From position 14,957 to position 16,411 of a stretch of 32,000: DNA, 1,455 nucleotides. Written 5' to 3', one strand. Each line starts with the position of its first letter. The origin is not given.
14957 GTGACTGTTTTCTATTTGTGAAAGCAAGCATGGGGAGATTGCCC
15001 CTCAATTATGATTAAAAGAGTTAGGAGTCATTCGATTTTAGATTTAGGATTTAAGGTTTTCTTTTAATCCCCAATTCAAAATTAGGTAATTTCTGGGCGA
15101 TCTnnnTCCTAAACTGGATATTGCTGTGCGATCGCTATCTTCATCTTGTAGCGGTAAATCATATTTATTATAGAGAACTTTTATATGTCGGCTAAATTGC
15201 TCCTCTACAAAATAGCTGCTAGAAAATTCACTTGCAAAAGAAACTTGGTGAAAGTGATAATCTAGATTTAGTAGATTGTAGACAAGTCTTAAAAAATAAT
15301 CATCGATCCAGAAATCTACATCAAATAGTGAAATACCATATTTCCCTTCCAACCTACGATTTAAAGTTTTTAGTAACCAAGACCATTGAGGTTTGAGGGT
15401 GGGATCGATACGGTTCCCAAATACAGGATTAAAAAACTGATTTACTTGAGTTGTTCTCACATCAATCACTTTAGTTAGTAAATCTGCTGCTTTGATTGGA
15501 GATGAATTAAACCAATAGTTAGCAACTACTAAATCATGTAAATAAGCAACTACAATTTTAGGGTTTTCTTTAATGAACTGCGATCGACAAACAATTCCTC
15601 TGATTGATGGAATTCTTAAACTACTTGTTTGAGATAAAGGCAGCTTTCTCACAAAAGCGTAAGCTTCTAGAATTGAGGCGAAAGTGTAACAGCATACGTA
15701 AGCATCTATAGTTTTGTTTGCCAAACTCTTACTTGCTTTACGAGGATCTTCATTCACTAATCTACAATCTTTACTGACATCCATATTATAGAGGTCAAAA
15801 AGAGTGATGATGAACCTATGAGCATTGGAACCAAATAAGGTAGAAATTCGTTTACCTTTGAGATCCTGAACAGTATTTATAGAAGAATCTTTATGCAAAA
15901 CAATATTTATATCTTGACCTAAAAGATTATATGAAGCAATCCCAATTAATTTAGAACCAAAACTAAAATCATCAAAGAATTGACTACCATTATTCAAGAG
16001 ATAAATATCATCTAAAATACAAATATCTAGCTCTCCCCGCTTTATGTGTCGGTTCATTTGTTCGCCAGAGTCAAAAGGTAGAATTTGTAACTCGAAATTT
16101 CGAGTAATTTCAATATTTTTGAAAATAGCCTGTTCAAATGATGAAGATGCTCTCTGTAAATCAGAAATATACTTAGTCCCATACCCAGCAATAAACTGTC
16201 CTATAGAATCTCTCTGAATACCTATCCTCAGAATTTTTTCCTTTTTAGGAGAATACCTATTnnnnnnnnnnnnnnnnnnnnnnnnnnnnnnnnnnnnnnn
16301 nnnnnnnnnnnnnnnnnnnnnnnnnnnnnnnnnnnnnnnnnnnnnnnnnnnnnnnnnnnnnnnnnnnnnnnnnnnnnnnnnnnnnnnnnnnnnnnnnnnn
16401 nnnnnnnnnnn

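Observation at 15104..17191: LysR-type regulator with an extra SsuA/TauA-like solute-binding domain fused to its C-terminus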

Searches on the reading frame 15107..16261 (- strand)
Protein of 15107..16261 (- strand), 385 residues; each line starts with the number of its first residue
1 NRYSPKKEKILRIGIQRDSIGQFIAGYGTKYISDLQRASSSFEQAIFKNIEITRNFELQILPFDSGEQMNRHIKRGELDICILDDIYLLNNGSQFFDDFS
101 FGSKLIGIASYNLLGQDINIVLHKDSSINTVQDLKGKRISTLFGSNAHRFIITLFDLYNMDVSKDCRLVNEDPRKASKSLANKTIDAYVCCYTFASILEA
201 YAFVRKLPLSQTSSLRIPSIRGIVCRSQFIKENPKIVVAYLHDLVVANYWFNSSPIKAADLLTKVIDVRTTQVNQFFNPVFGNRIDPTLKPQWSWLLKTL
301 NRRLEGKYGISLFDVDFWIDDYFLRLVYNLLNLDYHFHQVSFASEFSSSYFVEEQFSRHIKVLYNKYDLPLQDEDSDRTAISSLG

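Call 23: search_solved_structures(query=window:15107-16261:-, max_evalue=1, show_alignments=2)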
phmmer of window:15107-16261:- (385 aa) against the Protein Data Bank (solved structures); distinct sequences matched with E-value up to 1: 11.
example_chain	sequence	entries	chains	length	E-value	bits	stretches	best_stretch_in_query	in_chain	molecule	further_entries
3uif_A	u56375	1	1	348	1.9e-07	33.9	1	120-251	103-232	Sulfonate ABC transporter, periplasmic sulfonate-binding protein SsuA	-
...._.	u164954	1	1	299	0.0035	19.9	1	72-190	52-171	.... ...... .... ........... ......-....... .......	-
8s4j_A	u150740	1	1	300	0.0035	19.9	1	72-190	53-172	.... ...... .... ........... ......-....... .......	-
3e4r_A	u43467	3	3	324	0.019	17.5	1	120-194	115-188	Nitrate transport protein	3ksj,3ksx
6ssy_A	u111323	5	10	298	0.038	16.5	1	114-252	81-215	Taurine-binding periplasmic protein | Taurine ABC transporter substrate-binding protein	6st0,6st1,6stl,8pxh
4ddd_A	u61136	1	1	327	0.081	15.4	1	73-202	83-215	Immunogenic protein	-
1us4_A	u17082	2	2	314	0.35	13.3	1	113-187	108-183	PUTATIVE GLUR0 LIGAND BINDING CORE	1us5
8u79_A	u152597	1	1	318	0.36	13.3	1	113-187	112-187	Immunogenic protein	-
3s4u_A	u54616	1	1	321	0.59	12.6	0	120-187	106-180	PhnD, subunit of alkylphosphonate ABC transporter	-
2x26_A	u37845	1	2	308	0.72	12.3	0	120-200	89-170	PERIPLASMIC ALIPHATIC SULPHONATES-BINDING PROTEIN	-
3p7i_A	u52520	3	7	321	0.79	12.1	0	120-187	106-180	PhnD, subunit of alkylphosphonate ABC transporter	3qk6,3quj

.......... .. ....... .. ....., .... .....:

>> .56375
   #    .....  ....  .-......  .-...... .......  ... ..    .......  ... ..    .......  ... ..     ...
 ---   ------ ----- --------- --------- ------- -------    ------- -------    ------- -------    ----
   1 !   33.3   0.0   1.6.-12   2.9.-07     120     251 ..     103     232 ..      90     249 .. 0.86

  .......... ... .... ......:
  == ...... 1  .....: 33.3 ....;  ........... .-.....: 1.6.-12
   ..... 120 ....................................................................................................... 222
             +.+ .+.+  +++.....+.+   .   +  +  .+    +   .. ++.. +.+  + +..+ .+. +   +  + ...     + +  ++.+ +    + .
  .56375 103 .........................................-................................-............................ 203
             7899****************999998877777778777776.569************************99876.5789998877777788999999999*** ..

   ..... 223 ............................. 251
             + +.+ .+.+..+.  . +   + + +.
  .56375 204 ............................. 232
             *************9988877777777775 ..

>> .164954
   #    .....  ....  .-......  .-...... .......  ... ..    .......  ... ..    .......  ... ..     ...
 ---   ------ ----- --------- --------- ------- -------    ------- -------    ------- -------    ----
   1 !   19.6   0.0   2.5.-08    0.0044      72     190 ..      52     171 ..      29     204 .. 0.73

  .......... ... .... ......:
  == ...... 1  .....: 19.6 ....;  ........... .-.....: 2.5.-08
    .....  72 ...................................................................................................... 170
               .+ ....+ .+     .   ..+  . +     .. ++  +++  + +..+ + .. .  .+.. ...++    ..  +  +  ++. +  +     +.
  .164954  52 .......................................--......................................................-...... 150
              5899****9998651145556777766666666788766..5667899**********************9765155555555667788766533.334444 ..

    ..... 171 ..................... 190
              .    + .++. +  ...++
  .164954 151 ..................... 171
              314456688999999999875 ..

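Call 35: search_protein_representatives(protein=window:15107-16261:-)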
Query: 385 residues. Proteins with E-value up to 0.001 (for the whole library): 405; up to 1e-10: 49; up to 1e-30: 3. The best 150 are listed.
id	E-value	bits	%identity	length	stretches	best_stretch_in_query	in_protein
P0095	6.6e-137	473.1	57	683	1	6-365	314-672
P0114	2.8e-113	395.4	63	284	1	88-363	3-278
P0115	9.1e-33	130.5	30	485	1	13-344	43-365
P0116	1.4e-29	120.0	30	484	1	65-336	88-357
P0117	1.9e-28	116.3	31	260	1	78-328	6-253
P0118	1.5e-26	110.0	30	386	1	78-339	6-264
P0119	4.5e-26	108.4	31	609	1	63-339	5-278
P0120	5.3e-24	101.6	29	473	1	59-330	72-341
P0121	7.1e-23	97.9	28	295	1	47-327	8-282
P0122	5.1e-21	91.8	31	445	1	131-338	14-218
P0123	2.4e-20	89.6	32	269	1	55-257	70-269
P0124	4.3e-20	88.7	26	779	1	55-338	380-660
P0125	1.9e-19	86.6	26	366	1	61-303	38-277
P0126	2.0e-19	86.5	33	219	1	79-255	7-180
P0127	3.6e-18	82.4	31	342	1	132-338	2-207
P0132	6.3e-16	75.0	30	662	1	11-265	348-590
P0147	3.9e-12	62.6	27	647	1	65-283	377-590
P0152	7.8e-12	61.6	23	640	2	56-279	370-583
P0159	6.8e-11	58.5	30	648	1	6-263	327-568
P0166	3.3e-10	56.2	29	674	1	71-258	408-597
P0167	4.3e-10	55.9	23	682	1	55-326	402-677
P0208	1.3e-07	47.6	25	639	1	56-320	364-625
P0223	5.1e-07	45.7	24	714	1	103-325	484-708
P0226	6.3e-07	45.4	24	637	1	11-293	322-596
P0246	1.6e-06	44.1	26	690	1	70-273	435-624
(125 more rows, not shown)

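Call 38: search_protein_families(library=pfam, proteins=[P0159, P0223, P0147, P0167, P0132, P0115, P0116, P0124, P0119, P0152], max_evalue=0.01)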
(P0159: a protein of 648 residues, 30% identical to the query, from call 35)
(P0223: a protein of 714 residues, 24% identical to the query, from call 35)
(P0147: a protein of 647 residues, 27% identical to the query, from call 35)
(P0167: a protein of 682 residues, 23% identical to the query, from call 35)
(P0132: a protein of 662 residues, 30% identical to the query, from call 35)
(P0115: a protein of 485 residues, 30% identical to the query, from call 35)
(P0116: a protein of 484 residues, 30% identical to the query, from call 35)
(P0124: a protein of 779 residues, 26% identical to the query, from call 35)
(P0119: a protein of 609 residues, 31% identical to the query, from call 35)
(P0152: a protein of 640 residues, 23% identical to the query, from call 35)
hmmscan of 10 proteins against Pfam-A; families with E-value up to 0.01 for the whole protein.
P0159 (648 aa): 5 families
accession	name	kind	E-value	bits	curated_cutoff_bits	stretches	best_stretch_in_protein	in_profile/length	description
PF00126.33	HTH_1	-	1.1e-19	70.6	26.6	1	3-62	1-60/60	Bacterial regulatory helix-turn-helix protein, lysR family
PF03466.25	LysR_substrate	-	6.8e-18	65.3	28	1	89-284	4-194/209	LysR substrate binding domain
PF12974.12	Phosphonate-bd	-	0.00085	19.2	27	1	384-461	42-121/242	ABC transporter, phosphonate, periplasmic substrate-binding protein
PF13379.11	NMT1_2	-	0.0042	17.4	24.7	1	371-568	35-248/252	NMT1-like family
PF22100.1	VtrA_C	-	0.009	16.7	27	0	407-443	44-80/87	VtrA C-terminal periplasmic domain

P0223 (714 aa): 5 families
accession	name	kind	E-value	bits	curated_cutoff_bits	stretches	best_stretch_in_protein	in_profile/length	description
PF03466.25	LysR_substrate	-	3.1e-22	79.4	28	1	88-280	3-190/209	LysR substrate binding domain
PF00126.33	HTH_1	-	1.6e-21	76.5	26.6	1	5-62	3-60/60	Bacterial regulatory helix-turn-helix protein, lysR family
PF13379.11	NMT1_2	-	8e-07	29.6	24.7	1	516-637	122-245/252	NMT1-like family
PF12974.12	Phosphonate-bd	-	4.5e-05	23.4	27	1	498-535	86-123/242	ABC transporter, phosphonate, periplasmic substrate-binding protein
PF09084.16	NMT1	-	0.003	17.9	20.5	1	495-635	71-214/216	NMT1/THI5 like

P0147 (647 aa): 2 families
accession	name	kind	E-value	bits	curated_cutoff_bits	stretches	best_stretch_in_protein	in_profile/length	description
PF00126.33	HTH_1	-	1.8e-21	76.3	26.6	1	3-62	1-60/60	Bacterial regulatory helix-turn-helix protein, lysR family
PF12974.12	Phosphonate-bd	-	0.0015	18.4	27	0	377-467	38-126/242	ABC transporter, phosphonate, periplasmic substrate-binding protein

P0167 (682 aa): 6 families
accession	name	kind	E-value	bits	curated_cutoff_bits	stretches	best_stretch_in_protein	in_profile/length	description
PF03466.25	LysR_substrate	-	9.1e-22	77.9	28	1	87-285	2-195/209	LysR substrate binding domain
PF00126.33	HTH_1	-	1.9e-20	73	26.6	1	5-61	3-59/60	Bacterial regulatory helix-turn-helix protein, lysR family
PF13379.11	NMT1_2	-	4e-06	27.3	24.7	1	399-603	31-243/252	NMT1-like family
PF04069.17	OpuAC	-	3e-05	24.2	21.2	1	402-590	28-226/257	Substrate binding domain of ABC-type glycine betaine transport system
PF12974.12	Phosphonate-bd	-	0.001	18.9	27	1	401-503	27-123/242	ABC transporter, phosphonate, periplasmic substrate-binding protein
PF09084.16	NMT1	-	0.003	17.9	20.5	1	463-602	71-214/216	NMT1/THI5 like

P0132 (662 aa): 6 families
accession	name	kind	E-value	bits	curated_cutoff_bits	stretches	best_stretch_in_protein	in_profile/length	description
PF03466.25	LysR_substrate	-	4.5e-23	82.2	28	1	87-282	2-193/209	LysR substrate binding domain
PF00126.33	HTH_1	-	2.4e-19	69.5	26.6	1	5-61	3-59/60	Bacterial regulatory helix-turn-helix protein, lysR family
PF04069.17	OpuAC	-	1.6e-09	38.2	21.2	1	392-569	34-225/257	Substrate binding domain of ABC-type glycine betaine transport system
PF09084.16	NMT1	-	1.8e-07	31.7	20.5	1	435-582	64-214/216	NMT1/THI5 like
PF12974.12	Phosphonate-bd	-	1.2e-05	25.3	27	1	400-480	42-120/242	ABC transporter, phosphonate, periplasmic substrate-binding protein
PF13379.11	NMT1_2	-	0.0012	19.2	24.7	1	389-583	37-244/252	NMT1-like family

P0115 (485 aa): 6 families
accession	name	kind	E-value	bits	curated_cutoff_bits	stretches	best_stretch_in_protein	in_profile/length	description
PF09084.16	NMT1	-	1.8e-09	38.3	20.5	1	142-277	75-214/216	NMT1/THI5 like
PF13379.11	NMT1_2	-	3.9e-09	37.1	24.7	1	37-281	4-246/252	NMT1-like family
PF05573.18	NosL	-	2.5e-05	25.1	24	1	382-478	21-127/131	NosL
PF04069.17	OpuAC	-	0.00019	21.6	21.2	1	80-266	29-227/257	Substrate binding domain of ABC-type glycine betaine transport system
PF12974.12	Phosphonate-bd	-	0.00058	19.8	27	1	92-210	41-159/242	ABC transporter, phosphonate, periplasmic substrate-binding protein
PF16868.10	NMT1_3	-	0.0011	19.2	27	1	115-211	68-164/289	NMT1-like family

P0116 (484 aa): 6 families
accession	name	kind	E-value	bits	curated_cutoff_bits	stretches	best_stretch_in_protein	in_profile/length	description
PF09084.16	NMT1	-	3.3e-14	53.8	20.5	1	130-279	64-216/216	NMT1/THI5 like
PF13379.11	NMT1_2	-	1.5e-10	41.8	24.7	1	39-282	7-246/252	NMT1-like family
PF12974.12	Phosphonate-bd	-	1.4e-06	28.3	27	1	93-210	43-159/242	ABC transporter, phosphonate, periplasmic substrate-binding protein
PF05573.18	NosL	-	4.6e-06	27.4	24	1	386-479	24-125/131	NosL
PF04069.17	OpuAC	-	0.00055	20.1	21.2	1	129-291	76-248/257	Substrate binding domain of ABC-type glycine betaine transport system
PF16868.10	NMT1_3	-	0.0016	18.6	27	1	143-211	95-164/289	NMT1-like family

P0124 (779 aa): 17 families
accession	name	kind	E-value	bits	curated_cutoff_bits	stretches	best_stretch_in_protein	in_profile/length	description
PF13646.12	HEAT_2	-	3.6e-59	197.5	27.7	5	199-283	2-88/88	HEAT repeats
PF02985.28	HEAT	-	5.7e-34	113.3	23.5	3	262-285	4-27/31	HEAT repeat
PF03130.22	HEAT_PBS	-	4.5e-19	67.2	20.9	1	212-238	1-27/27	PBS lyase HEAT-like repeat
PF13513.12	HEAT_EZ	-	2.3e-18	66.7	27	2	241-283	1-53/55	HEAT-like repeat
PF12717.13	Cnd1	-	9.5e-18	65.2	26.4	1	135-189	22-82/162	non-SMC mitotic condensation complex subunit 1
PF00514.29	Arm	-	1.4e-14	54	20.6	1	68-97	8-37/41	Armadillo/beta-catenin-like repeat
PF13379.11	NMT1_2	-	5.5e-09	36.6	24.7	1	374-585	28-249/252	NMT1-like family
PF12974.12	Phosphonate-bd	-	2.6e-07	30.7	27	1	378-492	26-139/242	ABC transporter, phosphonate, periplasmic substrate-binding protein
PF01602.26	Adaptin_N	-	3.6e-06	26.3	37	0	13-110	88-190/524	Adaptin N terminal region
PF20168.4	PDS5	-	2.6e-05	22.7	27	0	8-96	288-384/1053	Sister chromatid cohesion protein PDS5 protein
PF25786.1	HEAT_GCN1_C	-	4.6e-05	23.9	27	0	70-99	65-94/151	GCN1-like, C-terminal HEAT repeats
PF09084.16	NMT1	-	0.00025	21.5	20.5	1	433-578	66-214/216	NMT1/THI5 like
PF21581.3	SCD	-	0.0003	21.5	27.5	0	79-101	37-59/75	Stromalin conservative domain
PF24714.1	TOR1L1_N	-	0.00031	20.6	43.3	0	194-223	209-238/281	TORTIFOLIA1 N-terminal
PF12755.13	Vac14_Fab1_bd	-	0.0013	19.8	22.1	0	74-96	29-51/97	Vacuolar 14 Fab1-binding region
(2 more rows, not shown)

P0119 (609 aa): 4 families
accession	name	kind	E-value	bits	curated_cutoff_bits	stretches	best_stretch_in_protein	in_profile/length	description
PF09084.16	NMT1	-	3.3e-11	43.9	20.5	1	58-197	73-216/216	NMT1/THI5 like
PF13379.11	NMT1_2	-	7.6e-09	36.2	24.7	1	6-196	43-243/252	NMT1-like family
PF04069.17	OpuAC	-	0.00017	21.7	21.2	1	48-184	76-227/257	Substrate binding domain of ABC-type glycine betaine transport system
PF12974.12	Phosphonate-bd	-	0.00092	19.1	27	1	12-95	43-122/242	ABC transporter, phosphonate, periplasmic substrate-binding protein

P0152 (640 aa): 6 families
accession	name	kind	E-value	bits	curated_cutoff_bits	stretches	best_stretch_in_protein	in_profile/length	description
PF09084.16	NMT1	-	1.9e-63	214.7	20.5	2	354-562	5-216/216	NMT1/THI5 like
PF13379.11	NMT1_2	-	1.5e-29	104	24.7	2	340-566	3-248/252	NMT1-like family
PF12974.12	Phosphonate-bd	-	2.9e-18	66.6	27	2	369-549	28-214/242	ABC transporter, phosphonate, periplasmic substrate-binding protein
PF16868.10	NMT1_3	-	7.1e-09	36.1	27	1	380-496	51-166/289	NMT1-like family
PF04069.17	OpuAC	-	2.9e-08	34.1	21.2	0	77-198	38-180/257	Substrate binding domain of ABC-type glycine betaine transport system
PF14503.11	YhfZ_C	-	3.7e-05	23.7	35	1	69-207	42-175/236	YhfZ C-terminal domain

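Call 39: list_cluster_members(proteins=[P0159, P0223, P0147, P0167, P0132, P0226, P0208, P0246, P0166, P0115])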
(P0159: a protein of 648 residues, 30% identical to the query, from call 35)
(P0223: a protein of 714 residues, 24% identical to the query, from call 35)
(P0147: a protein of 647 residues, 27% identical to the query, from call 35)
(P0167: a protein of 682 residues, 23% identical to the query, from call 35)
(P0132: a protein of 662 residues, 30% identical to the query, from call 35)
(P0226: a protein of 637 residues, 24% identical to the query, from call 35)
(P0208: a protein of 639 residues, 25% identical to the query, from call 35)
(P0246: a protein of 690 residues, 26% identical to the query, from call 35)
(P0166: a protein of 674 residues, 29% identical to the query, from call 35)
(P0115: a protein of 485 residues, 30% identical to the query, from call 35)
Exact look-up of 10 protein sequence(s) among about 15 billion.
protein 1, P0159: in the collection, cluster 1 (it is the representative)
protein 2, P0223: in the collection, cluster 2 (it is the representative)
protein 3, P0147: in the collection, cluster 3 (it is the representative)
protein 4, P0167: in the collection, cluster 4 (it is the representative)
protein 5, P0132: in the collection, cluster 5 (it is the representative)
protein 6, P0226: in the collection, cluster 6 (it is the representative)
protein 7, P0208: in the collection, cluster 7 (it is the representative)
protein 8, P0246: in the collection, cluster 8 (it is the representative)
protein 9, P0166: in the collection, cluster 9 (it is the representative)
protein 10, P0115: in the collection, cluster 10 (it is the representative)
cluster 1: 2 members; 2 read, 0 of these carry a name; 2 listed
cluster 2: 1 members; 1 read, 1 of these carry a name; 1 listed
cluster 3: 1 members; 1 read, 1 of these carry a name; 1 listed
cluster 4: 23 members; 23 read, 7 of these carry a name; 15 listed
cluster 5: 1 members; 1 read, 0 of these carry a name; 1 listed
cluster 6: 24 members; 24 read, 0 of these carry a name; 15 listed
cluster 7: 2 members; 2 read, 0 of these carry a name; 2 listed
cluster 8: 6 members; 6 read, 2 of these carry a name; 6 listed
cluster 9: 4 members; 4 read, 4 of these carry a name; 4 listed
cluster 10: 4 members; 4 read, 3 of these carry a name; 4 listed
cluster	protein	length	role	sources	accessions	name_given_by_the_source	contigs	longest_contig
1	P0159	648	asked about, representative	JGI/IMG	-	-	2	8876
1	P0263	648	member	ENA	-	-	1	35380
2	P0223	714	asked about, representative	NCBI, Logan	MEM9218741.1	MAG: LysR substrate-binding domain-containing protein [Cyanobacteria bacterium ...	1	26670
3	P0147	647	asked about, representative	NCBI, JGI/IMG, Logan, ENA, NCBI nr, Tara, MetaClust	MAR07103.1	MAG: hypothetical protein CL862_08395 [Cyanobium sp. NAT70] | hypothetical protein [Cyanobium sp. NAT70] | strand:- start:19439 stop:21382 length:1944 start_codon:yes stop_codon:yes ...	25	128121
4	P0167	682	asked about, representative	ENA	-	-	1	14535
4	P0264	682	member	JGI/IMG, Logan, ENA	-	NitT/TauT family transport system substrate-binding protein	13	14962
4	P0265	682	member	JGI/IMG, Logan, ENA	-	NitT/TauT family transport system substrate-binding protein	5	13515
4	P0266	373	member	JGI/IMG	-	NitT/TauT family transport system substrate-binding protein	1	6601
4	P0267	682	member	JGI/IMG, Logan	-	NitT/TauT family transport system substrate-binding protein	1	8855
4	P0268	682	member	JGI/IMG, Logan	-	NitT/TauT family transport system substrate-binding protein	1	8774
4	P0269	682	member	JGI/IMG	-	NitT/TauT family transport system substrate-binding protein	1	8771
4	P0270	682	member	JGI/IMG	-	NitT/TauT family transport system substrate-binding protein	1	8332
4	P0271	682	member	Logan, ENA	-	-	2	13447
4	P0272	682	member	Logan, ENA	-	-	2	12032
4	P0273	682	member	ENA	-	-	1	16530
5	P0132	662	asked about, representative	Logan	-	-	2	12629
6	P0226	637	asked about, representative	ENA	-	-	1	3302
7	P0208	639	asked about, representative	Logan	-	-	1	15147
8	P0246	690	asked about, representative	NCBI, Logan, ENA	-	-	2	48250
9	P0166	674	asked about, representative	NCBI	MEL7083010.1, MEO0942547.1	MAG: LysR substrate-binding domain-containing protein [Cyanobacteria bacterium J06597_1]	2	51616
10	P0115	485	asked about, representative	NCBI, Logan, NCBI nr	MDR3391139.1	MAG: ABC transporter substrate-binding protein [Sulfuriferula sp.] | ABC transporter substrate-binding protein [Sulfuriferula sp.]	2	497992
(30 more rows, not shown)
